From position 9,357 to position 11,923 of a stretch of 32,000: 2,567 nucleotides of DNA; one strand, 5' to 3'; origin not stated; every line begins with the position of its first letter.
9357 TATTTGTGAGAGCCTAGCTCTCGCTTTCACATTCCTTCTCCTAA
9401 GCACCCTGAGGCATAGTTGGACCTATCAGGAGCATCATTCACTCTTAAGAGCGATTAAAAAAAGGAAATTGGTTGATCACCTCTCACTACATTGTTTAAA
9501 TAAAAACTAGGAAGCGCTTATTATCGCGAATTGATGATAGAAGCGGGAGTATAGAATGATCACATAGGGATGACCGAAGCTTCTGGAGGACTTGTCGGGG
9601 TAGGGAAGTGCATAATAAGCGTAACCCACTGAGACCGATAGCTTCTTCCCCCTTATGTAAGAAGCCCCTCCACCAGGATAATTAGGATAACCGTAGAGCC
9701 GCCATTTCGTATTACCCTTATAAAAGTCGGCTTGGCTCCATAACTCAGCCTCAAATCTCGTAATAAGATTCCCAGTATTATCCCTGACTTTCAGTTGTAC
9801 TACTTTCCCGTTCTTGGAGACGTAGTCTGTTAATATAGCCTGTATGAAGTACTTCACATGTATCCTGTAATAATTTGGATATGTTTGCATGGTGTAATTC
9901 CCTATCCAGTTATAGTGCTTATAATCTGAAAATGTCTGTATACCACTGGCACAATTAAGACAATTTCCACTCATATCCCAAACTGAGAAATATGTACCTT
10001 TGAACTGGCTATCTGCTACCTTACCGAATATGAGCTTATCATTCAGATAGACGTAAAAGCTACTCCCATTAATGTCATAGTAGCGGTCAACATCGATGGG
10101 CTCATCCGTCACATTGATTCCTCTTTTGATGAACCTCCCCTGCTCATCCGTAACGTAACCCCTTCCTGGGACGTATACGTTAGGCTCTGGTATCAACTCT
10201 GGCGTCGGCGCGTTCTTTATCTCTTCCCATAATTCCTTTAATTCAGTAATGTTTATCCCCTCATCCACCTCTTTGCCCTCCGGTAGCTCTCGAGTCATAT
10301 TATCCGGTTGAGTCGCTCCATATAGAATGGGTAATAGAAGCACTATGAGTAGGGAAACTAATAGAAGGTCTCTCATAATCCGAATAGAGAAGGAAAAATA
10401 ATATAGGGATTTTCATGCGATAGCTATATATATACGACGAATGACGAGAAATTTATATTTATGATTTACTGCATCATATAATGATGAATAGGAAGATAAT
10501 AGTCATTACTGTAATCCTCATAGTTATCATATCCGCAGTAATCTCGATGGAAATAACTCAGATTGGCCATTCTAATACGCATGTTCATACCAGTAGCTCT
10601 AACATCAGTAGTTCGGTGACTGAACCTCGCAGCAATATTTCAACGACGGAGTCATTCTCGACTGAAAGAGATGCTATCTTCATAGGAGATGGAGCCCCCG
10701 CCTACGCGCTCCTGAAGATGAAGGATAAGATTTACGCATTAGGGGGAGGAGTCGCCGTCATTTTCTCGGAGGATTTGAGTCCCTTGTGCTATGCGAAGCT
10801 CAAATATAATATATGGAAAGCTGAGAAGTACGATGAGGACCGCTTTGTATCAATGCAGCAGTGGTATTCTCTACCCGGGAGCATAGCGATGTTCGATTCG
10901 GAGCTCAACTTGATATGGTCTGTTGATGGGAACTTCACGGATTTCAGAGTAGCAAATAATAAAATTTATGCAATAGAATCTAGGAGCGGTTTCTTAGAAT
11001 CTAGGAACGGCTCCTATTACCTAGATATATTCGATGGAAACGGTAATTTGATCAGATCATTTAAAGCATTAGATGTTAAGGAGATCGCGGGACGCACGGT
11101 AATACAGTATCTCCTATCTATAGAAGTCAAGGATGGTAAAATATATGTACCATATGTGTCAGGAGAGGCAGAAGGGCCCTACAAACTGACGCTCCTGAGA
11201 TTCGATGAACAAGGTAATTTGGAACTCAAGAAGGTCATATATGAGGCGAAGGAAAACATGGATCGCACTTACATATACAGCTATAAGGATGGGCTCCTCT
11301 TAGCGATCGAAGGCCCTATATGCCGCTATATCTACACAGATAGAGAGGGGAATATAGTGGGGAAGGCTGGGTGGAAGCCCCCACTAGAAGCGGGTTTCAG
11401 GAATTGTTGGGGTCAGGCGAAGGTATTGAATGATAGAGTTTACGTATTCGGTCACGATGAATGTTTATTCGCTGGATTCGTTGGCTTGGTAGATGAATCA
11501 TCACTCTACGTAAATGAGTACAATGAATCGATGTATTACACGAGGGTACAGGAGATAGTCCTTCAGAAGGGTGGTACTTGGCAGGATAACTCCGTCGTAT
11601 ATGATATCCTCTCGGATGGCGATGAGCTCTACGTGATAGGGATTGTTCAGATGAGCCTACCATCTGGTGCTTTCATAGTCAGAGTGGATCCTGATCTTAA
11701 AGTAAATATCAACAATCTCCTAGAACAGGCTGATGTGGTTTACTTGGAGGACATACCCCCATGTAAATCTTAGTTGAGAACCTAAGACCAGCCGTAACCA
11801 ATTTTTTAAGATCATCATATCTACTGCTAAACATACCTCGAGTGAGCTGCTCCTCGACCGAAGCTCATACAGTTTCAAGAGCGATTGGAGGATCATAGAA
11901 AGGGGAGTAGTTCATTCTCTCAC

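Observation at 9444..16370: Tandem triplication of a divergent gene pair: an unassignable secreted 290-aa protein plus a membrane-anchored beta-propeller protein (candidate novel two-component surface system)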

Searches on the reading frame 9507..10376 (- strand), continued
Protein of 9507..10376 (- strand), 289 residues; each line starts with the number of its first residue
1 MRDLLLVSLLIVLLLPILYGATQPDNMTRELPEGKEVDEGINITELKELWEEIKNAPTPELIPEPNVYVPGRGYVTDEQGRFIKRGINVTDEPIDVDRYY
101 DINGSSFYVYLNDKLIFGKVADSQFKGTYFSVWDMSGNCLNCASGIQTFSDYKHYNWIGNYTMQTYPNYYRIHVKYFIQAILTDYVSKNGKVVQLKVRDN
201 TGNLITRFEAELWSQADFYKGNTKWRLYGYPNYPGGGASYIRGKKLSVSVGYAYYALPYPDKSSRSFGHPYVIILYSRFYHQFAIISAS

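Call 96: find_encoding_contigs(protein=P0060, flank=6000, max_places=2)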
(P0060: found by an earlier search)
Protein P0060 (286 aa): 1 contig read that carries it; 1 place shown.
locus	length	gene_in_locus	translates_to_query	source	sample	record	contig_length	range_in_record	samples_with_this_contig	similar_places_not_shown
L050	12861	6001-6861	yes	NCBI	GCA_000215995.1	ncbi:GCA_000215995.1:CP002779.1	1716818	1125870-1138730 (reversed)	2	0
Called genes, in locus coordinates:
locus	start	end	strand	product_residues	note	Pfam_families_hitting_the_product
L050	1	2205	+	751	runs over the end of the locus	PF00270:DEAD, PF04851:ResIII, PF21210:RNA_helicase_helical, PF00271:Helicase_C, PF02732:ERCC4, PF12826:HHH_2, PF14520:HHH_5, PF00633:HHH (weak), +1 more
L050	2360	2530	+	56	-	PF03911:Sec61_beta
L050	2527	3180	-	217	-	-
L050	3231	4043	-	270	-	PF01336:tRNA_anti-codon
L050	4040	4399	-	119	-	-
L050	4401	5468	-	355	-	PF01336:tRNA_anti-codon, PF08646:Rep_fac-A_C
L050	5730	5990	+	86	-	-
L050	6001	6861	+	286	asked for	-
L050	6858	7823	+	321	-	-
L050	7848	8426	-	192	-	PF04079:SMC_ScpB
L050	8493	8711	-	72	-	-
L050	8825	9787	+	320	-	PF04055:Radical_SAM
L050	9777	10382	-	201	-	PF02676:TYW3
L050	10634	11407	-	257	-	PF02463:SMC_N (faint), PF13476:AAA_23 (weak), PF00005:ABC_tran, PF13304:AAA_21 (faint)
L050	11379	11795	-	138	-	-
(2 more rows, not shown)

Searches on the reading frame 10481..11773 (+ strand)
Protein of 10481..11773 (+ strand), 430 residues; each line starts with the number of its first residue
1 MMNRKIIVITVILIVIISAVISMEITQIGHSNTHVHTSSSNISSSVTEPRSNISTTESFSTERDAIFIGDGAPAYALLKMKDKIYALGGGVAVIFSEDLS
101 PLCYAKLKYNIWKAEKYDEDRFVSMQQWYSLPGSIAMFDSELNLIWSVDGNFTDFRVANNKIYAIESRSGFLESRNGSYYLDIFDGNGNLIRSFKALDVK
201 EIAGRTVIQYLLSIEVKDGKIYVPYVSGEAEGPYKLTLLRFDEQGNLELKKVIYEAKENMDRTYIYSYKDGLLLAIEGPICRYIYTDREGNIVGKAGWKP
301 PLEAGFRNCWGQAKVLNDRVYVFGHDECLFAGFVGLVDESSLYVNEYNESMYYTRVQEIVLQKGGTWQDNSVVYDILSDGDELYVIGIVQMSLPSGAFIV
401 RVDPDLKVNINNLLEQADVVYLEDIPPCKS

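Call 3: search_protein_families(library=pfam, proteins=[window:10481-11773:+], max_evalue=1)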
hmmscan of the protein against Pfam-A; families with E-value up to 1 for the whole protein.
window:10481-11773:+ (430 aa): 1 family
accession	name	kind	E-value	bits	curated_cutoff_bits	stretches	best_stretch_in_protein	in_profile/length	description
PF13800.11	Sigma_reg_N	-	0.024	15.3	26.3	1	5-57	17-67/91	Sigma factor regulator N-terminal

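Call 4: search_protein_families(library=ncbifam, proteins=[window:10481-11773:+], max_evalue=1)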
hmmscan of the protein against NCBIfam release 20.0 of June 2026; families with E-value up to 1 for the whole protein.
window:10481-11773:+ (430 aa): 1 family
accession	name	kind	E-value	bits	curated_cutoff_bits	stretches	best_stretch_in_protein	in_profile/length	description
NF042931.1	SAG1386_EF1546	equivalog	0.17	11.9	80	1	6-58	31-85/158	SAG1386/EF1546 family surface-associated protein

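Call 8: find_homologous_proteins(query=window:10481-11773:+, max_evalue=0.01)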
Query window:10481-11773:+ (430 aa): 16 proteins with E <= 0.01 among 7510 candidates.
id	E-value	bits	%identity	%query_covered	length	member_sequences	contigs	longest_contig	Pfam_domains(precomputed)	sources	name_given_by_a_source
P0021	2.7e-275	931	96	100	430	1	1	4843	-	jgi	jgi:hypothetical protein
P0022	2.1e-248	842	87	100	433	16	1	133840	-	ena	-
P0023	2.2e-248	842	96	90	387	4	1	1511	-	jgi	jgi:hypothetical protein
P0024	3.3e-192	657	71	100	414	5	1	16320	-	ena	-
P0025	1.9e-162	559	61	99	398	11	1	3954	-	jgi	jgi:hypothetical protein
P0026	7.9e-162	557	68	86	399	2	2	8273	-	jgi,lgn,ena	-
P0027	1.5e-157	543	63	100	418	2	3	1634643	-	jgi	jgi:hypothetical protein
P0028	4.7e-155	535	61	100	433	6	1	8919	-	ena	-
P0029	2.9e-151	522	61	100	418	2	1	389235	-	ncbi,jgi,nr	ncbi:MAG: hypothetical protein LM591_01460 [Candidatus Korarchaeum sp.]|nr:hypothetical protein [Can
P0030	1.2e-146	507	65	86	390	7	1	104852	-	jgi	jgi:hypothetical protein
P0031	2.5e-126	440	54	100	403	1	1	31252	-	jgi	-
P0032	4.0e-123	429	59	86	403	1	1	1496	-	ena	-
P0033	2.6e-122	427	53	100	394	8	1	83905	-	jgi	jgi:hypothetical protein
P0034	3.8e-121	423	53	100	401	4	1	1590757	-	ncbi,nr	ncbi:hypothetical protein [Candidatus Korarchaeum cryptofilum]|nr:hypothetical protein [Candidatus K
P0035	2.0e-120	421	53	100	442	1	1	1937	-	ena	-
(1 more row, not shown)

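Call 16: search_solved_structures(query=A4, max_evalue=10)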
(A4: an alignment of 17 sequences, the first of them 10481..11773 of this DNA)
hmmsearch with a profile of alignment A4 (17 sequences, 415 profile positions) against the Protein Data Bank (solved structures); distinct sequences matched with E-value up to 10: 5.
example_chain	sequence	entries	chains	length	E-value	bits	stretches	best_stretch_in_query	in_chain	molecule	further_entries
6mky_A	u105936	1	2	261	0.011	17.7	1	128-193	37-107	Protein phosphatase 1 regulatory subunit 7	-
6obn_C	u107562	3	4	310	0.02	16.8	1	128-193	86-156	Protein phosphatase 1 regulatory subunit 7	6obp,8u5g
6hkw_A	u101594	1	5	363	0.023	16.6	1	129-193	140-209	Protein phosphatase 1 regulatory subunit 7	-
8b5r_S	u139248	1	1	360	0.027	16.4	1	129-193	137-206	Protein phosphatase 1 regulatory subunit 7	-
7zg6_A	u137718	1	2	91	0.068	15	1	259-330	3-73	DUF1778 domain-containing protein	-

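Call 24: find_encoding_contigs(protein=P0034, flank=10000, max_places=2)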
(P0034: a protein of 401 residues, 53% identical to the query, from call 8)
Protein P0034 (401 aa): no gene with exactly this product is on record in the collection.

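Call 29: predict_structure(alignment_id=A4)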
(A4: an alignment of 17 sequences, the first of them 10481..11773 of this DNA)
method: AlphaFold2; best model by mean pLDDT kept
length: 430 residues; sequences in the alignment: 17
mean_pLDDT: 78.3   pTM: 0.78
mean pLDDT of the five models: 78.3, 77.7, 76.9, 75.0, 74.6
residues with pLDDT >= 90: 169; 70-90: 155; 50-70: 50; < 50: 56
segments of 3 or more residues with pLDDT < 50: 1-3, 23-60, 206-208, 303-306, 344-351
pLDDT, mean of each block of 10 residues (from residue 1): 61 71 39 25 29 35 82 90 92 93 90 94 81 87 93 93 88 70 97 91 58 91 86 87 97 85 88 86 89 78 57 88 82 81 48 68 73 91 91 81 89 88 86
secondary structure, 60 per line:
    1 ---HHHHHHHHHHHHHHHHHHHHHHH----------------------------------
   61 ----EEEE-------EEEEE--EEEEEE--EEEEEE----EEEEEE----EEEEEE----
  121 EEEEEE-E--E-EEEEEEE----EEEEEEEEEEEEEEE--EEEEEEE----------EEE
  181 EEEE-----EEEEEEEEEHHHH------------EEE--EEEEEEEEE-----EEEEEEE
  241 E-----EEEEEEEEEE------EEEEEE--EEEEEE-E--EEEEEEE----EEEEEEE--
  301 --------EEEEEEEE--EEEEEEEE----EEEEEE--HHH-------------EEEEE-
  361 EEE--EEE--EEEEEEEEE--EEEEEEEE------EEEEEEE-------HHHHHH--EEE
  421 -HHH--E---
elements in order: H4-26 E65-68 E76-80 E83-88 E91-96 E101-106 E111-116 E121-126 E133-139 E144-158 E161-167 E178-184 E190-198 H199-202 E215-217 E220-228 E234-241 E247-256 E263-268 E271-276 E281-287 E292-298 E309-316 E319-326 E331-336 E355-359 E361-363 E366-368 E371-379 E382-389 E396-402 H410-415 E418-420

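Call 33: fold_search(model_id=the predicted structure, library=pdb)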
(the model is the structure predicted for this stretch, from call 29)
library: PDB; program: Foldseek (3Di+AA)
matches with E <= 10: 972; with E <= 0.001: 472
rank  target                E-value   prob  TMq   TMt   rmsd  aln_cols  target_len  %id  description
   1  7t1y_B                8.3e-10  1.00  0.43  0.42   7.3       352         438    8  Structure of the Fbw7-Skp1-MycCdegron complex (released 2022-02-16)
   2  2ovr_B                1.1e-09  1.00  0.46  0.45   8.5       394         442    8  Structure of the Skp1-Fbw7-CyclinEdegN complex (released 2007-04-24)
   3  7fh7                  1.5e-09  1.00  0.57  0.40   5.6       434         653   11  Friedel-Crafts alkylation enzyme CylK mutant Y37F (released 2022-02-16)
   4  7t1z_B                1.5e-09  1.00  0.46  0.45   8.4       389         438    8  Structure of the Fbw7-Skp1-MycNdegron complex (released 2022-02-16)
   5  2ovq_B                2.5e-09  1.00  0.46  0.44   8.4       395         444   10  Structure of the Skp1-Fbw7-CyclinEdegC complex (released 2007-04-24)
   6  7fh6                  2.9e-09  1.00  0.58  0.40   5.4       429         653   13  Friedel-Crafts alkylation enzyme CylK (released 2022-02-16)
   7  7fh8                  3.3e-09  1.00  0.57  0.39   5.6       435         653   12  Friedel-Crafts alkylation enzyme CylK mutant H391A (released 2022-02-16)
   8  6tjh_A                2.3e-08  1.00  0.39  0.45  10.6       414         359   12  Crystal structure of the computationally designed Cake9 protein (released 2020-05-06)
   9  6tjg                  3.7e-08  1.00  0.43  0.55   8.7       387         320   12  Crystal structure of the computationally designed Cake8 protein (released 2020-05-06)
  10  6tji_A                8.9e-08  1.00  0.40  0.46   9.6       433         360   12  Crystal structure of the computationally designed Cake10 protein (released 2020-05-06)
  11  9co0_B                1.5e-07  1.00  0.42  0.50   8.6       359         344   10  CryoEM structure of BAM in complex with the PTB2 open-state inhibitor (in SMA nanodisc) (released 2024-12-25)
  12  4imm_A                1.7e-07  1.00  0.39  0.48   7.7       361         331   12  The crystal structure of BamB from Moraxella catarrhalis (released 2014-03-26)
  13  6rg2_A                1.9e-07  1.00  0.47  0.56   7.4       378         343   10  Photorhabdus laumondii lectin PLL2 in complex with 3-O-methyl-D-glucose (released 2020-07-01)
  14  9n73_LI               1.9e-07  1.00  0.44  0.33   7.7       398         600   12  SSU processome maturation and disassembly, State G (released 2025-10-29)
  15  7esk_A                2.6e-07  1.00  0.50  0.51   6.9       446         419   10  Crystal structure of a L-rhamnose-alpha-1,4-D-glucuronate lyase from Fusarium oxysporum 12S, Ligand free form (released 2021-08-04)
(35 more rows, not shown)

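Call 64: search_protein_families(library=padloc, proteins=[window:10481-11773:+], max_evalue=1)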
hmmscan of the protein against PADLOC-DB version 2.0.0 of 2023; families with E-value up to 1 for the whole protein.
window:10481-11773:+ (430 aa): 0 families

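Call 65: search_protein_families(library=phrogs, proteins=[window:10481-11773:+], max_evalue=1)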
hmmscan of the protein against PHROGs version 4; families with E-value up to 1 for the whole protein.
window:10481-11773:+ (430 aa): 1 family
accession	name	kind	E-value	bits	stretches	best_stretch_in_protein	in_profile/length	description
phrog_2863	-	unknown function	0.23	12.5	0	1-45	1-48/132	-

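Call 84: find_homologous_proteins(query=A6, max_evalue=0.001)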
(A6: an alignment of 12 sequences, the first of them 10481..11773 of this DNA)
Query A6 (12 sequences) (430 aa, profile of the alignment): 17 proteins with E <= 0.001 among 8000 candidates.
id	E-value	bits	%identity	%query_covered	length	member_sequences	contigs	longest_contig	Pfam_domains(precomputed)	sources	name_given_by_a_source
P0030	9.4e-172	590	65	86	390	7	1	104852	-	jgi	jgi:hypothetical protein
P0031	1.6e-169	583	54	100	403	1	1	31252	-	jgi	-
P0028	3.1e-168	578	61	100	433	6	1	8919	-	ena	-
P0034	9.4e-167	573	53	100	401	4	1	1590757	-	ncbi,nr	ncbi:hypothetical protein [Candidatus Korarchaeum cryptofilum]|nr:hypothetical protein [Candidatus K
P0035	3.9e-166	571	53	100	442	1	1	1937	-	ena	-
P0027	1.1e-162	560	63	100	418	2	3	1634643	-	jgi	jgi:hypothetical protein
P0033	1.8e-162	559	53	100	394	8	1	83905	-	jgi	jgi:hypothetical protein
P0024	4.4e-162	558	71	100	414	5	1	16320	-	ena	-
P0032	4.5e-161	555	59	86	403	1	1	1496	-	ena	-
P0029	1.0e-160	554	61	100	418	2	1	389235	-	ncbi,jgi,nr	ncbi:MAG: hypothetical protein LM591_01460 [Candidatus Korarchaeum sp.]|nr:hypothetical protein [Can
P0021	5.4e-160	551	96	100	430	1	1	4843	-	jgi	jgi:hypothetical protein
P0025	5.6e-159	548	61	99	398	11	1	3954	-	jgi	jgi:hypothetical protein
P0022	3.4e-158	545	87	100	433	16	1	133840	-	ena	-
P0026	5.5e-156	538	68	86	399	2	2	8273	-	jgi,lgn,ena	-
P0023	3.3e-152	526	96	90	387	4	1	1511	-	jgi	jgi:hypothetical protein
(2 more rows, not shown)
